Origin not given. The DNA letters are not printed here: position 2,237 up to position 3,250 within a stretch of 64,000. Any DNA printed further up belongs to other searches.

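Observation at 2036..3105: Low-GC two-gene islet (237-aa orphan + 86-aa zinc-ribbon protein) inserted between pilQ and a convergent DUF3795 gene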

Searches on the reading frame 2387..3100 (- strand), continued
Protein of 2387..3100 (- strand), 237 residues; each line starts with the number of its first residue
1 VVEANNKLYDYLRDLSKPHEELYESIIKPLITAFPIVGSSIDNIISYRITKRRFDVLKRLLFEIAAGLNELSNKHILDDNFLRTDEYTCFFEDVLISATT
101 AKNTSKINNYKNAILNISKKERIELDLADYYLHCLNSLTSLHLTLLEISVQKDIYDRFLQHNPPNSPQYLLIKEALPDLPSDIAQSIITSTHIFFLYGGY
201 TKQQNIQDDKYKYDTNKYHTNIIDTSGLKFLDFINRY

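Call 61: fold_search(model_id=the predicted structure, library=viral)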
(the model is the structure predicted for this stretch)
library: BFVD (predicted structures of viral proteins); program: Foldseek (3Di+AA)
matches with E <= 10: 59; with E <= 0.001: 0
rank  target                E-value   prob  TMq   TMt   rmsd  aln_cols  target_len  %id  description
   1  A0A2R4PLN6            1.2e+00  0.08  0.15  0.13  29.6       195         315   11  (no name in the UniProt tables at hand)
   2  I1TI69                1.6e+00  0.14  0.23  0.12  12.0       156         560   17  (no name in the UniProt tables at hand)
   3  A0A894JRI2            2.0e+00  0.06  0.21  0.16  20.4       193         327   11  (no name in the UniProt tables at hand)
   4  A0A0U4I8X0            2.1e+00  0.33  0.22  0.53   8.4       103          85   16  (no name in the UniProt tables at hand)
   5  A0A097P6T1            2.2e+00  0.05  0.13  0.19  12.2       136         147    9  (no name in the UniProt tables at hand)
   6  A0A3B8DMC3            2.3e+00  0.07  0.18  0.11  16.7       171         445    8  DNA-directed RNA polymerase (Fragment) [Acinetobacter phage AJO2]
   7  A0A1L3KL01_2          2.3e+00  0.06  0.18  0.06  15.3       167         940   10  RNA-dependent RNA polymerase [Wenzhou qinvirus-like virus 2]
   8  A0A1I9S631            2.3e+00  0.04  0.15  0.10  17.1       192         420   13  (no name in the UniProt tables at hand)
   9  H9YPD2                2.6e+00  0.51  0.24  0.55   7.5       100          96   10  (no name in the UniProt tables at hand)
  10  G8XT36                2.7e+00  0.04  0.14  0.13  16.3       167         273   19  Membrane protein S15 [Saimiriine betaherpesvirus 4]
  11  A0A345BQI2            2.9e+00  0.06  0.23  0.17  17.6       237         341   12  (no name in the UniProt tables at hand)
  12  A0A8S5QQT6            2.9e+00  0.03  0.17  0.15  15.7       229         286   14  Uncharacterized protein [Siphoviridae sp. ct6oU4]
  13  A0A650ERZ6            3.2e+00  0.05  0.19  0.12  21.7       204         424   11  (no name in the UniProt tables at hand)
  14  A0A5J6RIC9            3.6e+00  0.03  0.15  0.14  17.6       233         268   12  (no name in the UniProt tables at hand)
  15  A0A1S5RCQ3            4.0e+00  0.04  0.15  0.18  21.2       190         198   14  Holin [Lactobacillus phage P1]
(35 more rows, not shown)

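Call 62: find_homologous_proteins(query=A2, max_evalue=0.001)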
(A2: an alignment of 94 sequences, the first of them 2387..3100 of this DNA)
Query A2 (94 sequences) (237 aa, profile of the alignment): 7 proteins with E <= 0.001 among 8000 candidates.
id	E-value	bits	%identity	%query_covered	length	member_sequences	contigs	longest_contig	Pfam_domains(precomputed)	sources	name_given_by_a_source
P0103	1.3e-68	249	28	58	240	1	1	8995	-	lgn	-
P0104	1.4e-59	219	22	59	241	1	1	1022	-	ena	-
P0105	1.9e-57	212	21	65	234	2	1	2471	-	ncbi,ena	-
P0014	1.2e-48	183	20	64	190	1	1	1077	-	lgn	-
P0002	2.9e-46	176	75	100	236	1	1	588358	-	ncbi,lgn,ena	-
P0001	2.0e-45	173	100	100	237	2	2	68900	-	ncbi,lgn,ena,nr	ncbi:MAG TPA: hypothetical protein VM054_10425 [bacterium]|nr:hypothetical protein [bacterium]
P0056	2.3e-42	163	24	58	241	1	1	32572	-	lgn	-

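Call 63: search_protein_families(library=pfam, proteins=[P0014, P0015, P0016, P0017, P0018, P0019, P0020, P0021, P0022, P0023], max_evalue=0.01)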
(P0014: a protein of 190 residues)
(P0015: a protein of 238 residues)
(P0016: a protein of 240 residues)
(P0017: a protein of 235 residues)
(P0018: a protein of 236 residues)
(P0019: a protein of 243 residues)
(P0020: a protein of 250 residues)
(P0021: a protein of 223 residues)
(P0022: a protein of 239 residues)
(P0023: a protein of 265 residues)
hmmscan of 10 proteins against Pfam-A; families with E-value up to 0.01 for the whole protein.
P0014 (190 aa): 0 families

P0015 (238 aa): 1 family
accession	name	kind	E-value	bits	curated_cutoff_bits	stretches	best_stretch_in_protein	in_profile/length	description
PF05103.18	DivIVA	-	0.0095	16.3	28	0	62-115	36-88/131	DivIVA protein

P0016 (240 aa): 1 family
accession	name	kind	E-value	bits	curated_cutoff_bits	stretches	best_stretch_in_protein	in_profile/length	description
PF02627.25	CMD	-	0.0007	20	23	1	161-185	41-64/84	Carboxymuconolactone decarboxylase family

P0017 (235 aa): 1 family
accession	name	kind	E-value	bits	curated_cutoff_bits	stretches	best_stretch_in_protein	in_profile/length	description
PF14337.13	Abi_alpha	-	0.0041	17.6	29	1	55-150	4-93/196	Abortive infection alpha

P0018 (236 aa): 1 family
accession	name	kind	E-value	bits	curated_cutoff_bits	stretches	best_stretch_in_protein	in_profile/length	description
PF14337.13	Abi_alpha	-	1.4e-06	28.9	29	1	54-203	2-152/196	Abortive infection alpha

P0019 (243 aa): 0 families

P0020 (250 aa): 0 families

P0021 (223 aa): 0 families

P0022 (239 aa): 1 family
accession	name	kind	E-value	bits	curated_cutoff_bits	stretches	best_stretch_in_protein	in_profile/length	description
PF14337.13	Abi_alpha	-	0.0096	16.4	29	0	55-201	6-144/196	Abortive infection alpha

P0023 (265 aa): 0 families

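Call 64: search_protein_families(library=pfam, proteins=[P0024, P0025, P0027, P0028, P0030, P0031, P0032, P0033, P0034, P0035], max_evalue=0.01)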
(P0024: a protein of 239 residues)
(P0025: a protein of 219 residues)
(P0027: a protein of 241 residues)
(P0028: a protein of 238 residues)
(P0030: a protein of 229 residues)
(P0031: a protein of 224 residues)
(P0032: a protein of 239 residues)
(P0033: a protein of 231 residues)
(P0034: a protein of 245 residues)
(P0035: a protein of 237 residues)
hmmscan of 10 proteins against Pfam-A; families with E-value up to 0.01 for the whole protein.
P0024 (239 aa): 0 families

P0025 (219 aa): 2 families
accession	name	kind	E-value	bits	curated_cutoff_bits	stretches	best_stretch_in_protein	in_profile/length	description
PF06295.17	ZapG-like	-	0.00026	21.5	33.5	1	17-93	2-78/123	Z-ring associated protein G-like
PF02845.22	CUE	-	0.01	16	21.1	0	157-174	8-25/42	CUE domain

P0027 (241 aa): 0 families

P0028 (238 aa): 0 families

P0030 (229 aa): 0 families

P0031 (224 aa): 0 families

P0032 (239 aa): 0 families

P0033 (231 aa): 0 families

P0034 (245 aa): 0 families

P0035 (237 aa): 0 families

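Call 70: search_solved_structures(query=A2, max_evalue=0.1, show_alignments=5)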
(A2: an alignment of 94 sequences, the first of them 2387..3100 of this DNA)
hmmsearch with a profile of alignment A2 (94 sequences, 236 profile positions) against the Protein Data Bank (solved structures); distinct sequences matched with E-value up to 0.1: 10.
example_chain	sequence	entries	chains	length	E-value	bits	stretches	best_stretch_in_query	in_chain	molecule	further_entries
7fdp_A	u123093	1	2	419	0.0021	20.6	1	22-72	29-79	Insecticidal protein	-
7jty_B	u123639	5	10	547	0.014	17.9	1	53-102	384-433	Glucosidase 2 subunit beta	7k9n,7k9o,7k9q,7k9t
7kad_B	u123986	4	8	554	0.015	17.9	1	53-102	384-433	Glucosidase 2 subunit beta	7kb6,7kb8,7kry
3x0u_A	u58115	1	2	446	0.016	17.8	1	21-76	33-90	Uncharacterized protein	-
4xng_A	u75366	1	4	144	0.02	17.4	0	36-80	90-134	Uncharacterized protein MG218.1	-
9qbc_A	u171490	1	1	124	0.033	16.7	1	144-227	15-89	PadR-family transcriptional regulator PadR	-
4i7h_A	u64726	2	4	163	0.064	15.8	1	129-203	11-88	peroxide stress sensing regulator | Peroxide stress regulator PerR, FUR family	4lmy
1usd_A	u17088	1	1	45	0.064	15.8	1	157-192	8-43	VASODILATOR-STIMULATED PHOSPHOPROTEIN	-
9qbd_A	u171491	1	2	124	0.09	15.3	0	144-226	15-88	PadR-family transcriptional regulator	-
1use_A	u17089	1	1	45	0.09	15.3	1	157-192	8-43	VASODILATOR-STIMULATED PHOSPHOPROTEIN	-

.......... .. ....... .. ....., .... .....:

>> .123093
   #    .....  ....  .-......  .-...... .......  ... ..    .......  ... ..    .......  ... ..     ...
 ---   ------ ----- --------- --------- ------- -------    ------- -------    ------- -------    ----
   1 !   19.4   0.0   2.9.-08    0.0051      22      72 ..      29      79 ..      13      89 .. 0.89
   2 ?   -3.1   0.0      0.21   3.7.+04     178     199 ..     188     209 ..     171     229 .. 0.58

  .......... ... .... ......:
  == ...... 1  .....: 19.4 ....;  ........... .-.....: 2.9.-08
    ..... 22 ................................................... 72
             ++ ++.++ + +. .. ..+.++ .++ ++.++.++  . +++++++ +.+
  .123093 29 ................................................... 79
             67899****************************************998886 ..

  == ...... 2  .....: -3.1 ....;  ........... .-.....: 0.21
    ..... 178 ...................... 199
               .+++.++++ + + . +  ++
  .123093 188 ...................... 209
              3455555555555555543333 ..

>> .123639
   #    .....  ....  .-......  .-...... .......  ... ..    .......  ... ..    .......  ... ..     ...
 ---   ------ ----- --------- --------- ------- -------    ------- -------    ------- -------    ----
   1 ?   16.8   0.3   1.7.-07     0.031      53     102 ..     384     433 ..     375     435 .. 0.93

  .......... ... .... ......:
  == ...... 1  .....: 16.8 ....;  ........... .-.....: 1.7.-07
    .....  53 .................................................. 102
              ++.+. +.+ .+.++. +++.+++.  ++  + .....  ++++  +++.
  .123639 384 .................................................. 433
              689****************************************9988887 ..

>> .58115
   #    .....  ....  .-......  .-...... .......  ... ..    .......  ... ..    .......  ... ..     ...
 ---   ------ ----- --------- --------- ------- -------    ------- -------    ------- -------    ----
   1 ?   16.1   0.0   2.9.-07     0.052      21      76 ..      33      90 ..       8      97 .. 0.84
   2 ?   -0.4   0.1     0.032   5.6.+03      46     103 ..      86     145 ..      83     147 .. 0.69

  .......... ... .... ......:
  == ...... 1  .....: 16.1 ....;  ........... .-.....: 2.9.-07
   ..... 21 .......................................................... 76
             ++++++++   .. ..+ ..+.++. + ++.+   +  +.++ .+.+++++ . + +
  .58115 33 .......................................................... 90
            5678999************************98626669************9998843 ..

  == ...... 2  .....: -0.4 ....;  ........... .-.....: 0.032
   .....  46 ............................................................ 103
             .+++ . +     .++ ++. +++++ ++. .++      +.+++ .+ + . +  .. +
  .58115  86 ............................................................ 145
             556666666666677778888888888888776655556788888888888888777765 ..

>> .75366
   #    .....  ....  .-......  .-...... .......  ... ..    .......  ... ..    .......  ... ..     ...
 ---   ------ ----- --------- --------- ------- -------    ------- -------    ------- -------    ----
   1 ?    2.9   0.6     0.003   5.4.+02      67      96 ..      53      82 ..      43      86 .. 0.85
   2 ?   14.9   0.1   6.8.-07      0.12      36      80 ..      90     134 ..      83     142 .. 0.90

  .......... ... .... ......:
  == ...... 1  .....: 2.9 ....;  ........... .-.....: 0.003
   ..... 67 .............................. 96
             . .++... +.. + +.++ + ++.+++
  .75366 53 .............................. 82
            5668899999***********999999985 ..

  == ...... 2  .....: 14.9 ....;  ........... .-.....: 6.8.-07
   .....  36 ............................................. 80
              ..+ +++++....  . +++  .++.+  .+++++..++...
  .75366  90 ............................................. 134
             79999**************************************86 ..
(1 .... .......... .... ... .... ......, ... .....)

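Call 74: search_protein_families(library=pfam, proteins=[L001:10770-11003:+, P0103, P0104, P0105, P0056, P0044, P0078, P0046], max_evalue=0.05)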
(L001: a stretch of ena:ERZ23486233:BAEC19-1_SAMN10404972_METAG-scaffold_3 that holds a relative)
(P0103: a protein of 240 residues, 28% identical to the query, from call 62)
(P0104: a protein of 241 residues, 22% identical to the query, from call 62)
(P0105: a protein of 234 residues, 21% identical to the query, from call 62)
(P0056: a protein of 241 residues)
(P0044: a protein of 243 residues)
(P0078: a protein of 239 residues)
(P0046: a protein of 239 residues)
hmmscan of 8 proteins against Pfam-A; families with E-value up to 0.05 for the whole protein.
L001:10770-11003:+ (77 aa): 0 families

P0103 (240 aa): 0 families

P0104 (241 aa): 0 families

P0105 (234 aa): 2 families
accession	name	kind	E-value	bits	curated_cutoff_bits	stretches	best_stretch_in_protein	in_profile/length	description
PF20875.2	SidC_C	-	0.0087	16.9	27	1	53-99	44-90/123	SidC, C-terminal domain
PF03834.20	Rad10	-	0.05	13.9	28.1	0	51-148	11-106/115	Binding domain of DNA repair protein Ercc1 (rad10/Swi10)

P0056 (241 aa): 0 families

P0044 (243 aa): 0 families

P0078 (239 aa): 2 families
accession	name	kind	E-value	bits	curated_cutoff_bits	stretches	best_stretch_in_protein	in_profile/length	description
PF14337.13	Abi_alpha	-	0.00027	21.5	29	1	101-212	41-152/196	Abortive infection alpha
PF02845.22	CUE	-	0.003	17.6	21.1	1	175-190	5-20/42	CUE domain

P0046 (239 aa): 2 families
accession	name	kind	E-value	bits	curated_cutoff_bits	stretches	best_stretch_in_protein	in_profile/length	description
PF14337.13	Abi_alpha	-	0.0007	20.1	29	1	60-205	6-148/196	Abortive infection alpha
PF18640.6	LepB_N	-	0.044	13.8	25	0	42-127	80-159/183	LepB N-terminal domain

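Call 77: search_dna_similar(query=window:2387-3100:-, collection=phages, mode=protein, max_evalue=1, max_rows=10)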
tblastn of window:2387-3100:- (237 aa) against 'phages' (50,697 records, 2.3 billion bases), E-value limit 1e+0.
No match.

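Call 89: find_encoding_contigs(protein=P0001, flank=2500, max_places=4)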
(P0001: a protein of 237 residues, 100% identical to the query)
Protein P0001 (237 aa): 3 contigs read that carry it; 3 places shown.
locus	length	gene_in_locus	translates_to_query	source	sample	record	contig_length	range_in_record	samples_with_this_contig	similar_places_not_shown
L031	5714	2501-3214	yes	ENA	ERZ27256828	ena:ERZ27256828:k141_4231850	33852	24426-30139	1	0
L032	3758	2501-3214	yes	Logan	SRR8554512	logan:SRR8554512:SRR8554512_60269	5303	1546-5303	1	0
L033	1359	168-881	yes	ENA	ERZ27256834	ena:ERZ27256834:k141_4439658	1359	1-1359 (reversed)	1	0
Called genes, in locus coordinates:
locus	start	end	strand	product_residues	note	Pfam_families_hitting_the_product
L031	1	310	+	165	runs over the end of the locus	PF04390:LptE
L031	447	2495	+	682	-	PF11741:AMIN, PF21305:type_II_gspD_N0 (weak), PF07660:STN, PF03958:Secretin_N, PF00263:Secretin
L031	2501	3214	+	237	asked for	-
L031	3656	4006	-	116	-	PF12675:DUF3795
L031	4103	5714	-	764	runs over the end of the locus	PF00317:Ribonuc_red_lgN, PF02867:Ribonuc_red_lgC, PF12637:TSCPD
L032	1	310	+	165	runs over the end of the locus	PF04390:LptE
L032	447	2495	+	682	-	PF11741:AMIN, PF21305:type_II_gspD_N0 (weak), PF07660:STN, PF03958:Secretin_N, PF00263:Secretin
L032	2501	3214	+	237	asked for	-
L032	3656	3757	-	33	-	?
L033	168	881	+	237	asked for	-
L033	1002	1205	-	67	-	-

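Call 96: find_encoding_contigs(protein=P0056, flank=8000, max_places=2)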
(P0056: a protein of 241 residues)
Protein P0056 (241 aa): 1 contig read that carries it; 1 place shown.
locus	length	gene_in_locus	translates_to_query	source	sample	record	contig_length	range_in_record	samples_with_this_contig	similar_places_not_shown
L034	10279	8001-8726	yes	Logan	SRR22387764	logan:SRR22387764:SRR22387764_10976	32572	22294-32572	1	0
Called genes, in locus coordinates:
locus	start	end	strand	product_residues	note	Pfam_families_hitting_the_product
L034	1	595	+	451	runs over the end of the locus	PF03486:HI0933_like (faint), PF07992:Pyr_redox_2 (faint), PF13738:Pyr_redox_3 (faint), PF21688:FAD-depend_C, PF01134:GIDA (weak)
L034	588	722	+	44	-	-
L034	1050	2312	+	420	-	PF00817:IMS, PF11799:IMS_C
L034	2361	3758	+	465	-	PF13439:Glyco_transf_4, PF13579:Glyco_trans_4_4, PF00534:Glycos_transf_1, PF13692:Glyco_trans_1_4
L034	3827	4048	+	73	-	PF01022:HTH_5, PF12840:HTH_20, PF13412:HTH_24 (weak), PF01978:TrmB (weak), PF13463:HTH_27 (weak), PF12802:MarR_2 (weak), PF01047:MarR (weak)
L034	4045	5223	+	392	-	PF00266:Aminotran_5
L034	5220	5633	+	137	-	PF01592:NifU_N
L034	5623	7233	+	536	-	PF01558:POR, PF02776:TPP_enzyme_N (weak), PF01855:POR_N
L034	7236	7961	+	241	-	PF02775:TPP_enzyme_C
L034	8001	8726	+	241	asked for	-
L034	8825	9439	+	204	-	PF01725:Ham1p_like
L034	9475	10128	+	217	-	PF01965:DJ-1_PfpI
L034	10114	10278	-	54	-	?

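Call 97: find_encoding_contigs(protein=P0103, flank=8000, max_places=2)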
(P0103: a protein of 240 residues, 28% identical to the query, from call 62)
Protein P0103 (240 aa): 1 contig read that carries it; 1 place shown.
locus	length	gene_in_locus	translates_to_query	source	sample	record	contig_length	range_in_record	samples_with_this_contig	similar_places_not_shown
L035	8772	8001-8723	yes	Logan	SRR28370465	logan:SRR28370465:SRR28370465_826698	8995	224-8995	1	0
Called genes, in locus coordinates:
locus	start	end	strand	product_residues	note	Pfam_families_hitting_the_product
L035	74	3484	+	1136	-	PF09565:RE_NgoFVII (weak), PF13091:PLDc_2, PF00176:SNF2-rel_dom, PF04851:ResIII, PF00271:Helicase_C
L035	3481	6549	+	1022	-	PF20473:MmeI_Mtase (weak), PF07669:Eco57I, PF02384:N6_Mtase (weak), PF12950:TaqI_C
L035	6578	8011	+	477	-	-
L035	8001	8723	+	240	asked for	-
